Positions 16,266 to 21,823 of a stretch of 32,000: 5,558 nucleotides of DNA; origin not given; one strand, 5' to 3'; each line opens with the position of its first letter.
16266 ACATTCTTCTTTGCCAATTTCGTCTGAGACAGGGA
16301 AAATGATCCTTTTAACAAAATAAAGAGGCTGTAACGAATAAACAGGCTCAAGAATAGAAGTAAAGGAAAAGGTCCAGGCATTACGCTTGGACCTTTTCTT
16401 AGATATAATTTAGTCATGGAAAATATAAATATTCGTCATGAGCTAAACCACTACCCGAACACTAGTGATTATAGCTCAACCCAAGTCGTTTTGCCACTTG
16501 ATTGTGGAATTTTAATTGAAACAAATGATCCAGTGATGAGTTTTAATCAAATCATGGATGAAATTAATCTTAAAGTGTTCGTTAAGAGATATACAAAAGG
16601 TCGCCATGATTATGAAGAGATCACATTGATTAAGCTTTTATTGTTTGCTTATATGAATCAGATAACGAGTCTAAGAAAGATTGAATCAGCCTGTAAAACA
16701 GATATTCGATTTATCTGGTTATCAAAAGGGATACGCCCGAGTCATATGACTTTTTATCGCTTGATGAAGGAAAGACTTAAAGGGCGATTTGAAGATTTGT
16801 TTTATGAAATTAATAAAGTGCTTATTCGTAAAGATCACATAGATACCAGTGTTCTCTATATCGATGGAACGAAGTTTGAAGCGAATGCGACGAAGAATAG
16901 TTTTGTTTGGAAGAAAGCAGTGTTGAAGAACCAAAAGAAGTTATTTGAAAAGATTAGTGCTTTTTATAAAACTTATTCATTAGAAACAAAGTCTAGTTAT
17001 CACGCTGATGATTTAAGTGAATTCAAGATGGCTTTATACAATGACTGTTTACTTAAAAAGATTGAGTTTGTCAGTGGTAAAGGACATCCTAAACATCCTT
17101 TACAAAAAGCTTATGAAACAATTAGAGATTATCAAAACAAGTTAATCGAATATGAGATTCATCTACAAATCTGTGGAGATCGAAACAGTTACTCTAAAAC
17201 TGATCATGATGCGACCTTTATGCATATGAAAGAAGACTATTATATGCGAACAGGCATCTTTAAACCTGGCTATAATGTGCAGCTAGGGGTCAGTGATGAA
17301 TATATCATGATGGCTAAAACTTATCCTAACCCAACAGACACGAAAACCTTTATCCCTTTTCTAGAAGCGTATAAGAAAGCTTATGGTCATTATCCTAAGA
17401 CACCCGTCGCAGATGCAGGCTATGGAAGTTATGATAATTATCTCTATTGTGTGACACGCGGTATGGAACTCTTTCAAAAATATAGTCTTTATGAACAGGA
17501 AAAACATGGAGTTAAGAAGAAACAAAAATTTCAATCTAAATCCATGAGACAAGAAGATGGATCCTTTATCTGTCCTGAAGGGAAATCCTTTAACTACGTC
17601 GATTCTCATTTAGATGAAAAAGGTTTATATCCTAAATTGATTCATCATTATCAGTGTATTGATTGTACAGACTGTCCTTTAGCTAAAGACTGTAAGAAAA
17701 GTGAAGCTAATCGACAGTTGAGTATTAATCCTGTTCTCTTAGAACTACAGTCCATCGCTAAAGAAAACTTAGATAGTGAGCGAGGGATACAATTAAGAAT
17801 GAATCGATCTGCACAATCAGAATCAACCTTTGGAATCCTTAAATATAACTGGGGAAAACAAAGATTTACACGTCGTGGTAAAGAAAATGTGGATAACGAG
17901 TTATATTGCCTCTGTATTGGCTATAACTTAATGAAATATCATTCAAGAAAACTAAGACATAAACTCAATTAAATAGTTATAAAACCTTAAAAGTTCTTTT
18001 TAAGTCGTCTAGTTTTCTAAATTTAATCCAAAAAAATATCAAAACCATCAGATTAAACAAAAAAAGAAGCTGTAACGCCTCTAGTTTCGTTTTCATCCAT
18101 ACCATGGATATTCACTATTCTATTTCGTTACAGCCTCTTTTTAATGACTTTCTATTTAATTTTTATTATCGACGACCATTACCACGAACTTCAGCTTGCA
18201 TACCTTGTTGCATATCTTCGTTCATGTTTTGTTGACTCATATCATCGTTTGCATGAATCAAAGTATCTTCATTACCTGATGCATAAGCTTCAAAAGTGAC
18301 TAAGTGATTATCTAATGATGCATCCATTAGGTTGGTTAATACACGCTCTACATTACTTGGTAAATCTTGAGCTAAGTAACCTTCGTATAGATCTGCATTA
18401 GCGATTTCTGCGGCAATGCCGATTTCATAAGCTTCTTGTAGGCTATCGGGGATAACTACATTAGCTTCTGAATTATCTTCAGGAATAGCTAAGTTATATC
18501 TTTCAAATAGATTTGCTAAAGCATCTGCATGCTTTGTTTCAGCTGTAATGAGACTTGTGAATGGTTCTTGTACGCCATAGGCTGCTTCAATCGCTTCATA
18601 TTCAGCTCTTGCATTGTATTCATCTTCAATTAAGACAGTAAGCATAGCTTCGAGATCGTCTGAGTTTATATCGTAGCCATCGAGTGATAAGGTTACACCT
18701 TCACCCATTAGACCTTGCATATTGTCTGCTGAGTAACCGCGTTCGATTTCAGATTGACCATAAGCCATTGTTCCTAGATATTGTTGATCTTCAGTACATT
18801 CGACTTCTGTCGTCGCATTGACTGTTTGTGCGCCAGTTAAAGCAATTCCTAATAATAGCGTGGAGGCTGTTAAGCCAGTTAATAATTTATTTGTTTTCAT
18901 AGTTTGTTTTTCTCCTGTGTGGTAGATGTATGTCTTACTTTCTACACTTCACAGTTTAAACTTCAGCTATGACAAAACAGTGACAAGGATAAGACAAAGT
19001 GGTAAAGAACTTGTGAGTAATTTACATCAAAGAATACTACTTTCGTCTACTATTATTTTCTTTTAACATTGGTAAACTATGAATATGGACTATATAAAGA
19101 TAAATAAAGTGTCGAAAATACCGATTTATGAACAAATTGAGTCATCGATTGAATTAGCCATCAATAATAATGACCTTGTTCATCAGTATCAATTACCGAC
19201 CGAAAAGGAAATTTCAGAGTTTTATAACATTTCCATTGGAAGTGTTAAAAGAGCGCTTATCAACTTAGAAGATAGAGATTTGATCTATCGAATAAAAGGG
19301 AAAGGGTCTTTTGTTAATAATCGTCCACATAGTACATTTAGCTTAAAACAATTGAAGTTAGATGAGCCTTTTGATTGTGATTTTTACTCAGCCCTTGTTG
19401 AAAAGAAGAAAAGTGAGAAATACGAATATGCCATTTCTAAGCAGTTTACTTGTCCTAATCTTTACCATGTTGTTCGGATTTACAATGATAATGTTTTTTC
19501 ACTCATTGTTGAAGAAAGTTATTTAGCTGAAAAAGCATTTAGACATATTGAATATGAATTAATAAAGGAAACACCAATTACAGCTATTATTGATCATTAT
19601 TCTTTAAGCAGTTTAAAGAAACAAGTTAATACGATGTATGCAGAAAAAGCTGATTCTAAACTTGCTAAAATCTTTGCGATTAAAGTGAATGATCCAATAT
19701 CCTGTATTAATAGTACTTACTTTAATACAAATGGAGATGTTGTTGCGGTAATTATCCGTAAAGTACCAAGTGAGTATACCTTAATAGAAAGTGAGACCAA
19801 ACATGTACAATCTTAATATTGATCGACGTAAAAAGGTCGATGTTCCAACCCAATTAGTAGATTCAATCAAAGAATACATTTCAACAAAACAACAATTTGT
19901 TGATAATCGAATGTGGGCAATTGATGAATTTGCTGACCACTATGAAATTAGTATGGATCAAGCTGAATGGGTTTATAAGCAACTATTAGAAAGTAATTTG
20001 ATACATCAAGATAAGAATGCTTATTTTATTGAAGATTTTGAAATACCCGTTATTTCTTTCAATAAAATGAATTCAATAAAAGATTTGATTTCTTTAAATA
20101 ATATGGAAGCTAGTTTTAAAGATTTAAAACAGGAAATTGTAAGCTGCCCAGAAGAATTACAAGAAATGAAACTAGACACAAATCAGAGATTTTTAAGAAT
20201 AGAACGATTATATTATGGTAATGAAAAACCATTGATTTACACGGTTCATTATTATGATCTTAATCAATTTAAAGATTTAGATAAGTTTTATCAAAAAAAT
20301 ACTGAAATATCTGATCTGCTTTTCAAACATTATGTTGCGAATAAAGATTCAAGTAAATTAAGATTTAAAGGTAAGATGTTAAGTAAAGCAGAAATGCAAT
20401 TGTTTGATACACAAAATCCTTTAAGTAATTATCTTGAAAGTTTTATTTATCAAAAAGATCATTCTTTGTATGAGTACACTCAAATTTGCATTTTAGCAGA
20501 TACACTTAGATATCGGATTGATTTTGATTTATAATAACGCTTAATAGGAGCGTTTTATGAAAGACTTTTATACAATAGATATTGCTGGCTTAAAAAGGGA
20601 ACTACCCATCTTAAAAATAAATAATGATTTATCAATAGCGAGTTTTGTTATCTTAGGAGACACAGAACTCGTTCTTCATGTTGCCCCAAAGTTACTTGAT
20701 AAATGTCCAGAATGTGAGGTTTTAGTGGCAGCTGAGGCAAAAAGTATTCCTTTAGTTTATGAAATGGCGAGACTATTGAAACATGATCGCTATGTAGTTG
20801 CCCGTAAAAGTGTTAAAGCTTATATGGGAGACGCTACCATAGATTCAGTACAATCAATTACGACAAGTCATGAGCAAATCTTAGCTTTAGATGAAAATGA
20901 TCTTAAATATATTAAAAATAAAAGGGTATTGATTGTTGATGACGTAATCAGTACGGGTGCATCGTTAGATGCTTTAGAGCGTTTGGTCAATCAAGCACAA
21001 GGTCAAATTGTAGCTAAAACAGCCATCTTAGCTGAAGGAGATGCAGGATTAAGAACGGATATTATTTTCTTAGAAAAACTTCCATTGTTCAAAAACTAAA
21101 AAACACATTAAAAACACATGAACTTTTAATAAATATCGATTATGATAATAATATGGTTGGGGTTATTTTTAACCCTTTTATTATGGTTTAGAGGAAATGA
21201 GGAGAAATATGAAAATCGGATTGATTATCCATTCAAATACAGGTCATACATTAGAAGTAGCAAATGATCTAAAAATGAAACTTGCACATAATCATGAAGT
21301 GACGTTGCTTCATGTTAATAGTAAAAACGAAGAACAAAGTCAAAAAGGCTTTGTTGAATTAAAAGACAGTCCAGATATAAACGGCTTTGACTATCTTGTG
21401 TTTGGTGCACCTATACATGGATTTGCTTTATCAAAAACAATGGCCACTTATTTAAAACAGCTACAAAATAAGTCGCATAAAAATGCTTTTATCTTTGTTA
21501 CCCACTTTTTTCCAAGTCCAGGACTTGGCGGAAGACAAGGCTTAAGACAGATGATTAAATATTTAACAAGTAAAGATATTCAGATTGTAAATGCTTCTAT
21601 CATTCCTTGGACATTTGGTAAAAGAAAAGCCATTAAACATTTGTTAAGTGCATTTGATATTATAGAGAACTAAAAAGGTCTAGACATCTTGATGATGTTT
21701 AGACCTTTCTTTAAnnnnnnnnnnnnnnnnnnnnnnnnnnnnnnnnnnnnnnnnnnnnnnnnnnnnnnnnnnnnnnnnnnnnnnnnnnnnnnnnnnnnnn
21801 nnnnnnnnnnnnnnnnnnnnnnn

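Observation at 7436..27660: Seven genes share '-10 hexamer, 6-7 nt, ATG' with no Shine-Dalgarno: apparent widespread leaderless expression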

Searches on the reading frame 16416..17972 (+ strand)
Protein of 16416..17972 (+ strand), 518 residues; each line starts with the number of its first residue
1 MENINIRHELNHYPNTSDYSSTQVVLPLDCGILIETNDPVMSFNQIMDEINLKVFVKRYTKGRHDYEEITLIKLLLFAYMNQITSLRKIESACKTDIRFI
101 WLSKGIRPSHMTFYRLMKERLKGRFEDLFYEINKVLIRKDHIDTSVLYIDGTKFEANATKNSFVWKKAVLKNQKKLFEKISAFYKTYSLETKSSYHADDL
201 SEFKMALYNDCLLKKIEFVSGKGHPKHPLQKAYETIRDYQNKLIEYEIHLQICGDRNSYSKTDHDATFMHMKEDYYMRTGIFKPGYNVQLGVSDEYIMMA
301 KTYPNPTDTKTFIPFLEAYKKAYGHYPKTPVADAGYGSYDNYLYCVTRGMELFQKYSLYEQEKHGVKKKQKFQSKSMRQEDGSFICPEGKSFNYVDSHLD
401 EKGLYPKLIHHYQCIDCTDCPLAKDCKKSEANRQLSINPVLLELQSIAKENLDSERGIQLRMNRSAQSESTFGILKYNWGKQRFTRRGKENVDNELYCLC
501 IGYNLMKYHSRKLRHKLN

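Call 5: search_protein_families(library=pfam, proteins=[window:16416-17972:+])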
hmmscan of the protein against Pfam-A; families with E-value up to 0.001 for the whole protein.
window:16416-17972:+ (518 aa): 3 families
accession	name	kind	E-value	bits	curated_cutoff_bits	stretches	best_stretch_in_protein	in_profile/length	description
PF13751.12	DDE_Tnp_1_6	-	2.6e-29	102.5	25.1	1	385-509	1-125/125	Transposase DDE domain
PF01609.27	DDE_Tnp_1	-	1.5e-12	48.2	23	1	258-505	3-200/200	Transposase DDE domain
PF05598.16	DUF772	-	2.4e-11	43.9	23.1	1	62-132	1-74/74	Transposase domain (DUF772)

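Call 42: search_dna_similar(query=window:16416-17972:+, collection=plasmids, mode=protein, max_rows=12)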
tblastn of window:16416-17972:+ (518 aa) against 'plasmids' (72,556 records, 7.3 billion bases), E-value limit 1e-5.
Records with a match: 676; places in all: 815; records where one place covers at least 80% of the query: 401.
Best place of each record, by identity: <60% 676.
By first word of the organism name: Enterococcus 203; Staphylococcus 130; Agrobacterium 44; Ralstonia 38; Lactiplantibacillus 33; Paraburkholderia 17; Clostridium 14; Ligilactobacillus 13; Rhizobium 12; Pseudomonas 8; and 79 more.
By predicted mobility (MOB-suite, as given by PLSDB): non-mobilizable 344; mobilizable 206; conjugative 126.
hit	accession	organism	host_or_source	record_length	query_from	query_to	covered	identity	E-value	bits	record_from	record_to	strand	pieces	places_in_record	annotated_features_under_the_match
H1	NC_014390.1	Butyrivibrio proteoclasticus B316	-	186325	23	509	94%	36.6%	1e-82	287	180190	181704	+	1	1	IS1182 family transposase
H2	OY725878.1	Subdoligranulum variabile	-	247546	10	518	98%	35.0%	2e-82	287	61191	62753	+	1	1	record has no annotation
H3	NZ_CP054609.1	Paenibacillus cellulosilyticus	cell culture,soil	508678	19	507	94%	36.3%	3e-86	298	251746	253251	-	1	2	IS1182 family transposase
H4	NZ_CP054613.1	Paenibacillus cellulosilyticus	cell culture,soil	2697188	19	507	94%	36.1%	6e-85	294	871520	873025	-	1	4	none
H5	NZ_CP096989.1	Clostridium felsineum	whole organism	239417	23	511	94%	35.5%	2e-84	292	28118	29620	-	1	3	IS1182 family transposase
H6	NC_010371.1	Finegoldia magna ATCC 29328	-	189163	16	516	97%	34.7%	4e-40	259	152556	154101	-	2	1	transposase (x2)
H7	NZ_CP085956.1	Finegoldia magna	-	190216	16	516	97%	34.7%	4e-40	259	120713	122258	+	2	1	transposase (x2)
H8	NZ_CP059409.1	Bacteroides sp. CACC 737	Cat,single cell,feces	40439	24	507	93%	35.9%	2e-82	286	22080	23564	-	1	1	IS1182 family transposase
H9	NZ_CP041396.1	Bacteroides ovatus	Homo sapiens,cell culture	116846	24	507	93%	35.5%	1e-80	281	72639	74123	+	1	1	IS1182-like element ISBf3 family transposase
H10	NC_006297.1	Bacteroides fragilis YCH46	-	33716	24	507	93%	35.5%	5e-80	280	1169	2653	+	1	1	IS1182-like element ISBf3 family transposase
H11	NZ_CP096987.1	Clostridium felsineum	whole organism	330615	12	511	97%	34.3%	1e-69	249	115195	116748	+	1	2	IS1182 family transposase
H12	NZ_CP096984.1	Clostridium felsineum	whole organism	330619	12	511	97%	34.3%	1e-69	249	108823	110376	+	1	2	IS1182 family transposase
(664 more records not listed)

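Call 44: find_homologous_proteins(query=window:16416-17972:+, max_evalue=1e-40)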
Query window:16416-17972:+ (518 aa): 6443 proteins with E <= 1e-40 among 8000 candidates; the best 120 are listed.
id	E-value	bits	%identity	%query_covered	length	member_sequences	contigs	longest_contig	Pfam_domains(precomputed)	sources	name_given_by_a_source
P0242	0.0e+0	1122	93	100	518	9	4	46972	PF01609.28,PF13751.13,PF05598.17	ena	-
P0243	6.5e-294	993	82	100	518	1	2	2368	PF01609.28,PF13751.13,PF05598.17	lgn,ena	-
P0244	1.9e-292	989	82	100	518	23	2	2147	PF01609.28,PF13751.13,PF05598.17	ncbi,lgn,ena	-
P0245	1.9e-252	857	71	100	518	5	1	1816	PF01609.28,PF13751.13,PF05598.17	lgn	-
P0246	5.5e-247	839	70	100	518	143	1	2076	PF01609.28,PF13751.13,PF05598.17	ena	-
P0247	8.0e-243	825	69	100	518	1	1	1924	PF01609.28,PF13751.13,PF05598.17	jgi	jgi:transposase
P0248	3.2e-241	820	69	100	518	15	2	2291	PF01609.28,PF13751.13,PF05598.17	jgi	-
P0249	6.4e-239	812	68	100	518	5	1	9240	PF01609.28,PF13751.13,PF05598.17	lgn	-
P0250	1.1e-235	801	67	100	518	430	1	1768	PF01609.28,PF13751.13,PF05598.17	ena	-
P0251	7.9e-234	795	66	100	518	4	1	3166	PF01609.28,PF13751.13,PF05598.17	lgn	-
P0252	3.5e-228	777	66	97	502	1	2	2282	PF01609.28,PF13751.13,PF05598.17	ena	-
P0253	1.0e-206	706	60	100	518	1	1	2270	PF01609.28,PF13751.13,PF05598.17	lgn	-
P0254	2.3e-206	705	60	100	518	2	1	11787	PF01609.28,PF13751.13,PF05598.17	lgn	-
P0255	8.1e-206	703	59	100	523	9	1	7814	PF01609.28,PF13751.13,PF05598.17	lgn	-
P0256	7.8e-204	696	60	98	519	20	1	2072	PF01609.28,PF13751.13,PF05598.17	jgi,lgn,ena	-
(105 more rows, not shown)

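Call 45: find_encoding_contigs(protein=P0242, flank=1500, max_places=4)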
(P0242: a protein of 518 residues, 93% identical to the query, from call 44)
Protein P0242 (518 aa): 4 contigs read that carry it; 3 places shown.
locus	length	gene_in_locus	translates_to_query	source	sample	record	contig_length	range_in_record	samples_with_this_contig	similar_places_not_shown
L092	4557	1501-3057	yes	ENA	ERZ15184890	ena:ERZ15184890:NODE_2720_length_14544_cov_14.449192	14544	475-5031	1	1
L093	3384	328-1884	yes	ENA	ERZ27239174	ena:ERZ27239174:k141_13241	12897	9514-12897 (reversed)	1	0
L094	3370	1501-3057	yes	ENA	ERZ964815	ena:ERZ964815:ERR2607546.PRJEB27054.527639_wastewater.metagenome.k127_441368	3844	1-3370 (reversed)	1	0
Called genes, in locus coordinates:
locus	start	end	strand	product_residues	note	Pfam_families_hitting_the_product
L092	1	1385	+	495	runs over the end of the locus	PF05598:DUF772, PF01609:DDE_Tnp_1, PF13751:DDE_Tnp_1_6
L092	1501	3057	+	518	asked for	PF05598:DUF772, PF01609:DDE_Tnp_1, PF13751:DDE_Tnp_1_6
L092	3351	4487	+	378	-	PF14657:Arm-DNA-bind_4 (weak), PF14659:Phage_int_SAM_3 (weak), PF00589:Phage_integrase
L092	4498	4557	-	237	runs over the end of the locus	PF01381:HTH_3, PF12844:HTH_19, PF13443:HTH_26, PF13560:HTH_31, PF00717:Peptidase_S24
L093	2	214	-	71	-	?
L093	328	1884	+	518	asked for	PF05598:DUF772, PF01609:DDE_Tnp_1, PF13751:DDE_Tnp_1_6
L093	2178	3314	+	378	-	PF14657:Arm-DNA-bind_4 (weak), PF14659:Phage_int_SAM_3 (weak), PF00589:Phage_integrase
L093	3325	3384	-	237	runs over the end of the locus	PF01381:HTH_3, PF12844:HTH_19, PF13443:HTH_26, PF13560:HTH_31, PF00717:Peptidase_S24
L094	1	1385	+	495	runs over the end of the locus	PF05598:DUF772, PF01609:DDE_Tnp_1, PF13751:DDE_Tnp_1_6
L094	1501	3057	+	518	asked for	PF05598:DUF772, PF01609:DDE_Tnp_1, PF13751:DDE_Tnp_1_6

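Call 46: find_encoding_contigs(protein=P0244, flank=1500, max_places=3)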
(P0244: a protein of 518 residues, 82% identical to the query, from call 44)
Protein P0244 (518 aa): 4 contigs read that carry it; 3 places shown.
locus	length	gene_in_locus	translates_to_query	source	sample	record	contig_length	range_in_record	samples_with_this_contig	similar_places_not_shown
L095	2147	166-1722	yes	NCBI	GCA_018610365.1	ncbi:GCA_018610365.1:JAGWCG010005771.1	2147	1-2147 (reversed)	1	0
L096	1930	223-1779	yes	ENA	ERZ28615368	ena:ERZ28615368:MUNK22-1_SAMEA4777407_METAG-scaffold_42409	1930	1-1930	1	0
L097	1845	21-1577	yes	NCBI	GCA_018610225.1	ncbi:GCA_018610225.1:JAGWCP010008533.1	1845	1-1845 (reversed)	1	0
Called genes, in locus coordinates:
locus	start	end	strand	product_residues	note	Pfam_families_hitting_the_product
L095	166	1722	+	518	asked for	PF05598:DUF772, PF01609:DDE_Tnp_1, PF13751:DDE_Tnp_1_6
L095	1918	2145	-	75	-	?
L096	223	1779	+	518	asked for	PF05598:DUF772, PF01609:DDE_Tnp_1, PF13751:DDE_Tnp_1_6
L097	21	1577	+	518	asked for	PF05598:DUF772, PF01609:DDE_Tnp_1, PF13751:DDE_Tnp_1_6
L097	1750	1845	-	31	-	?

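Call 47: find_encoding_contigs(protein=P0249, flank=1500, max_places=2)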
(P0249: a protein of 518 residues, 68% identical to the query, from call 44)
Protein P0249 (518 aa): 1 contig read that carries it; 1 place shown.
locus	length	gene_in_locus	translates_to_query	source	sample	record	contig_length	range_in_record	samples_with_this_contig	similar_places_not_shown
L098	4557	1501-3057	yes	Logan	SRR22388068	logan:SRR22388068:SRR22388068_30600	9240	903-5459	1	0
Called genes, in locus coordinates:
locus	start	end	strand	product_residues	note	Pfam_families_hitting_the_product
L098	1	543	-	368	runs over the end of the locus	PF00512:HisKA, PF14501:HATPase_c_5 (faint), PF02518:HATPase_c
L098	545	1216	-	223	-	PF00072:Response_reg, PF00486:Trans_reg_C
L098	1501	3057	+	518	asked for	PF05598:DUF772, PF01609:DDE_Tnp_1, PF13751:DDE_Tnp_1_6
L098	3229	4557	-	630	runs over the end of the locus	PF02518:HATPase_c (faint), PF13589:HATPase_c_3, PF00183:HSP90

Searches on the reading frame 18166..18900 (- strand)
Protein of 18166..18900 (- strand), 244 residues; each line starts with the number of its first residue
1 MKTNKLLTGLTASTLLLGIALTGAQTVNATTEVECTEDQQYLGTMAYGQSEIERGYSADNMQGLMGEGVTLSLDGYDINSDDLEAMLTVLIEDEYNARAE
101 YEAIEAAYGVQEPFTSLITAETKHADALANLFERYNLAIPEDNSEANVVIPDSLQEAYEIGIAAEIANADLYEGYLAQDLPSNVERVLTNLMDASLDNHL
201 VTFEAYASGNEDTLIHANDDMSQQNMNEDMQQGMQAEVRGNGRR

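Call 5: search_protein_families(library=pfam, proteins=[window:18166-18900:-])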
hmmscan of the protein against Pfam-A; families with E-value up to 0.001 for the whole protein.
window:18166-18900:- (244 aa): 1 family
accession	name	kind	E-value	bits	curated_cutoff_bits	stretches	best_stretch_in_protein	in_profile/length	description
PF09968.15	DUF2202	-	4.8e-06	26.9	22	1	87-163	5-80/162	Uncharacterized protein domain (DUF2202)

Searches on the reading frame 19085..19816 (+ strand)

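Call 5: search_protein_families(library=pfam, proteins=[window:19085-19816:+])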
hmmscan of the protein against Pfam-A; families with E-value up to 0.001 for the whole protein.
window:19085-19816:+ (243 aa): 3 families
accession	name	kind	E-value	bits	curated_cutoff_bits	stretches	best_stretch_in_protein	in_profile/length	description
PF00392.27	GntR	-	6.7e-12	45.3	27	1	15-77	2-64/64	Bacterial regulatory proteins, gntR family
PF07702.18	UTRA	-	1.1e-07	32.2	23.8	1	126-221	34-129/141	UTRA domain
PF01978.25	TrmB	-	0.00019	21.6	25.6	0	39-73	24-58/68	Sugar-specific transcriptional regulator TrmB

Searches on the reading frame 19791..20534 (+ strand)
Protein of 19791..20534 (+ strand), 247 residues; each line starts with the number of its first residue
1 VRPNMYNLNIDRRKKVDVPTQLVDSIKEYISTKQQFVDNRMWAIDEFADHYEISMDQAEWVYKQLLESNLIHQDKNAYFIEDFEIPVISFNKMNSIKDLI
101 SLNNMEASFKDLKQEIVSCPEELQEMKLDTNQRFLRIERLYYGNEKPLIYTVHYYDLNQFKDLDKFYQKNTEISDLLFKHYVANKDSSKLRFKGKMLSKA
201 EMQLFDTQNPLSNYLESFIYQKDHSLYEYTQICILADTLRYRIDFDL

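Call 5: search_protein_families(library=pfam, proteins=[window:19791-20534:+])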
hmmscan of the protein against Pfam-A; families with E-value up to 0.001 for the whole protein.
window:19791-20534:+ (247 aa): 1 family
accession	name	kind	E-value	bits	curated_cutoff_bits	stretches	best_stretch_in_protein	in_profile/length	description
PF07702.18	UTRA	-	1.8e-09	37.9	23.8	1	105-238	4-139/141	UTRA domain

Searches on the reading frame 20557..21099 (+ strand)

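Call 5: search_protein_families(library=pfam, proteins=[window:20557-21099:+])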
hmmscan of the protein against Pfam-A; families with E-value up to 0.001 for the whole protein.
window:20557-21099:+ (180 aa): 1 family
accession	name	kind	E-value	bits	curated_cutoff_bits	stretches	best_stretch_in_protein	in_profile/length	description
PF00156.33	Pribosyltran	-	6.8e-12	45.4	26.3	1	55-164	32-129/158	Phosphoribosyl transferase domain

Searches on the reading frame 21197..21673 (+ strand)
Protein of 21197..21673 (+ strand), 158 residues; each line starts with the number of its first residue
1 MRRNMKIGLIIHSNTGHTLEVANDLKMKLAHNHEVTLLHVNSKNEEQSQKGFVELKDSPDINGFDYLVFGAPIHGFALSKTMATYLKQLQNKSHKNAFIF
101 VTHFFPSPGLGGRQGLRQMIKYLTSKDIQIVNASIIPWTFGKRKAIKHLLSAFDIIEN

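Call 5: search_protein_families(library=pfam, proteins=[window:21197-21673:+])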
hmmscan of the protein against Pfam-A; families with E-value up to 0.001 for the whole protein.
window:21197-21673:+ (158 aa): 1 family
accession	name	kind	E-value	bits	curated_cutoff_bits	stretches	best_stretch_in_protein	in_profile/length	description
PF12724.12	Flavodoxin_5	-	9.8e-06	26.4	27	1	12-101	5-83/145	Flavodoxin domain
